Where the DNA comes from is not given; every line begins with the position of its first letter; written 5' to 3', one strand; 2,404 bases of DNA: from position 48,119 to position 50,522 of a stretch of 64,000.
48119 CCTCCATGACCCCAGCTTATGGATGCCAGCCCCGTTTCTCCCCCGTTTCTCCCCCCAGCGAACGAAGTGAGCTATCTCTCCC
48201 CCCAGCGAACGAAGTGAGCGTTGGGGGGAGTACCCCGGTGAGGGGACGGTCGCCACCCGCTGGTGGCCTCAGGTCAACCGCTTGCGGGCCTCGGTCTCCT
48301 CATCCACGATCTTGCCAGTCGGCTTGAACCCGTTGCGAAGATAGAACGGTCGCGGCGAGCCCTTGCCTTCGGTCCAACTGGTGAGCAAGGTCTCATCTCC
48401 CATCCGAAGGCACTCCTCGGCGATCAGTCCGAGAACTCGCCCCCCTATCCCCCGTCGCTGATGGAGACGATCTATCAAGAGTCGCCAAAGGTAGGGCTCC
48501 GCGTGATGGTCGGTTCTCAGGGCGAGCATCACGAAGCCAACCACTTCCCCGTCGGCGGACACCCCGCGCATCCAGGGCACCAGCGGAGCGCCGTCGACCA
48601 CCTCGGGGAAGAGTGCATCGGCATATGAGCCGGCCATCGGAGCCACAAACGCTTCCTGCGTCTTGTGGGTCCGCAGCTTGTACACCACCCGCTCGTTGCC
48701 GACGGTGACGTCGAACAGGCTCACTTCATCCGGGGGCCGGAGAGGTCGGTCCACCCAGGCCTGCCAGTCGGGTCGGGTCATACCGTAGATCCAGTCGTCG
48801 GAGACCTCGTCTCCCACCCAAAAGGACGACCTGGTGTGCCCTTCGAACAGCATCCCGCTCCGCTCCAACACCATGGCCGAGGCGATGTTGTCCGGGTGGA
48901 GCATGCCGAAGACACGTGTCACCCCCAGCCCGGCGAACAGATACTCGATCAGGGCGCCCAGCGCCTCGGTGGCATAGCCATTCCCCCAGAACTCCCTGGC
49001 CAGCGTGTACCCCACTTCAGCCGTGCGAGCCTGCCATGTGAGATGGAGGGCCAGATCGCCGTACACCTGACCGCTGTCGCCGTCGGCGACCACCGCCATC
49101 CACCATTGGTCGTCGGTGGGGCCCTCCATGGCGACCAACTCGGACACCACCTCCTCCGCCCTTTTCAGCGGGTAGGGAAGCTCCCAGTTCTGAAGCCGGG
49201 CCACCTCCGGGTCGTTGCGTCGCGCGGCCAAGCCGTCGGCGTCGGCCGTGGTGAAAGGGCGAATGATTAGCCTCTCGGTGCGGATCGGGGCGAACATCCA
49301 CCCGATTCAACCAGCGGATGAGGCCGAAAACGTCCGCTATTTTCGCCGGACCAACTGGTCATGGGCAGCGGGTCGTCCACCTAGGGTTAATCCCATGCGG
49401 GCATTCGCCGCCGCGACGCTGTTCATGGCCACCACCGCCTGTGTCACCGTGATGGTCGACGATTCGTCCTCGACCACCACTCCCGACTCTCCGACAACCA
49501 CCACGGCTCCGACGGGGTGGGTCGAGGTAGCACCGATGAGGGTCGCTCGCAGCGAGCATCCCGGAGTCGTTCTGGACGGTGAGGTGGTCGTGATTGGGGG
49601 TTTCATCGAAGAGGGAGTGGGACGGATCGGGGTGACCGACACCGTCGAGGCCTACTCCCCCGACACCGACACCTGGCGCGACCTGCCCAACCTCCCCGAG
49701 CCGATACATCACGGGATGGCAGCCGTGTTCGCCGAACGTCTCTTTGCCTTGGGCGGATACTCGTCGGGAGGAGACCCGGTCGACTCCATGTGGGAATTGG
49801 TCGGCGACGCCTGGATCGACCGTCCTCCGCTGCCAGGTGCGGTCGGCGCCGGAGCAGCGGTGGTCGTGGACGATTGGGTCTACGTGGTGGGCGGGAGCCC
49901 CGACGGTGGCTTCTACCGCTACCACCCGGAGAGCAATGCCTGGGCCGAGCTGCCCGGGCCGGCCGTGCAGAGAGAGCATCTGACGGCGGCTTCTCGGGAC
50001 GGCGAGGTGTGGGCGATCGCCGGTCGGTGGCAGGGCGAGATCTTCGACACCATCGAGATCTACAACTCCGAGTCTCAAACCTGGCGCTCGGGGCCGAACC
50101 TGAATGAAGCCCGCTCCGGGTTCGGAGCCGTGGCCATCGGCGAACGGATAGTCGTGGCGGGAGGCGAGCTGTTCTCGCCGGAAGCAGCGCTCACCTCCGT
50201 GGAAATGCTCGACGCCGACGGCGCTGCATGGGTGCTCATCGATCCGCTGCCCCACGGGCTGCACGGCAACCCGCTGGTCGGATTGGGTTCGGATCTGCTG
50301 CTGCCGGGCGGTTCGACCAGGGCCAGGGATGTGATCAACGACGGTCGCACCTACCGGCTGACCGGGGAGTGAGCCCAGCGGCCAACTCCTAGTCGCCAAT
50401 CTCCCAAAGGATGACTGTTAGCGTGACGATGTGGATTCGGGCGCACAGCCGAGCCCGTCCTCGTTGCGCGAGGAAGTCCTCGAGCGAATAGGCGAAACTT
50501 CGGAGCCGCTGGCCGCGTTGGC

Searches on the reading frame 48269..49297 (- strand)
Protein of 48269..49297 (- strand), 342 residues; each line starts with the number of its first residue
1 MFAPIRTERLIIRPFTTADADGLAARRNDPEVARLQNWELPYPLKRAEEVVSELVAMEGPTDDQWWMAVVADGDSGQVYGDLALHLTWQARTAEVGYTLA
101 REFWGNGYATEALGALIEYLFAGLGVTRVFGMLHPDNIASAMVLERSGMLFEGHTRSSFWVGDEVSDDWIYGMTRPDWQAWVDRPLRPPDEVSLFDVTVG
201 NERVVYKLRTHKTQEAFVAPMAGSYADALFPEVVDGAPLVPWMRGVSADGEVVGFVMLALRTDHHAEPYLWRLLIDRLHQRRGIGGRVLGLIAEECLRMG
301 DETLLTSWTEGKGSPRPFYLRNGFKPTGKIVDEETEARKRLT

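Call 61: search_protein_families(library=pfam, proteins=[window:48269-49297:-], max_evalue=0.00001)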
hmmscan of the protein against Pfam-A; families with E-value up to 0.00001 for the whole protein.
window:48269-49297:- (342 aa): 3 families
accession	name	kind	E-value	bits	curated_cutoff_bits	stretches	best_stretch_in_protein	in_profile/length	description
PF13302.13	Acetyltransf_3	-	1.1e-29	104.3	25.4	1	9-149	1-137/138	Acetyltransferase (GNAT) domain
PF00583.31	Acetyltransf_1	-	5.1e-18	65.9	20.7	2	234-324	25-116/116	Acetyltransferase (GNAT) family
PF13508.13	Acetyltransf_7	-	1.5e-09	38.5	27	1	248-326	10-84/84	Acetyltransferase (GNAT) domain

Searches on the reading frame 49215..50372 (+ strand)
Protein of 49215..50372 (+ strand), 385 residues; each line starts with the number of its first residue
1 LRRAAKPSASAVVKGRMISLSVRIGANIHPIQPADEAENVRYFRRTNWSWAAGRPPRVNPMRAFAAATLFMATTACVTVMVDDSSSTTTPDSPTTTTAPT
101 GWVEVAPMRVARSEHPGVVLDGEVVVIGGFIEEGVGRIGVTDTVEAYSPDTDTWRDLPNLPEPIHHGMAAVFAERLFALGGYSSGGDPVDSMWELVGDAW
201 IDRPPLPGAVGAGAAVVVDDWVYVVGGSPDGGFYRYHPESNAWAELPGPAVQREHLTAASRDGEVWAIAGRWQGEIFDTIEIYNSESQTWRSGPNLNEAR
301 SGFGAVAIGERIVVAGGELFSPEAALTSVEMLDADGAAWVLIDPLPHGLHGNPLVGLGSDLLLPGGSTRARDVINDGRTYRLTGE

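Call 61: search_protein_families(library=pfam, proteins=[window:49215-50372:+], max_evalue=0.00001)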
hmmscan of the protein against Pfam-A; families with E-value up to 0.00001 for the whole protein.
window:49215-50372:+ (385 aa): 9 families
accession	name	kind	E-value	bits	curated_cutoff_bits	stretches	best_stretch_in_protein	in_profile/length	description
PF01344.31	Kelch_1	-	1.6e-34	117.5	20.1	2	111-161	1-46/46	Kelch motif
PF13964.12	Kelch_6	-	1.4e-23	82.5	25.3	0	115-163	5-49/50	Kelch motif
PF07646.21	Kelch_2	-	8.4e-16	57.5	21.3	0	213-249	5-47/48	Kelch motif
PF24681.1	Kelch_KLHDC2_KLHL20_DRC7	-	1e-13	51.6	50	1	115-317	2-221/221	KLHDC2/KLHL20/DRC7 Kelch-repeats domain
PF13418.12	Kelch_4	-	1.4e-13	51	21.6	0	111-162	1-49/49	Galactose oxidase, central domain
PF25210.1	Kelch_FKB95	-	2.2e-13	50.9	70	0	102-248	70-208/268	FKB95, Kelch-repeats domain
PF24996.1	NANM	-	4.6e-13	49.2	45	0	204-317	2-124/350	N-acetylneuraminate epimerase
PF13415.12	Kelch_3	-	7.1e-10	39.2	22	0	123-163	3-39/48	Galactose oxidase, central domain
PF24981.1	Beta-prop_ATRN-LZTR1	-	6.8e-08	32.6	50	0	122-184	160-222/289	Attractin/LZTR1 beta-propeller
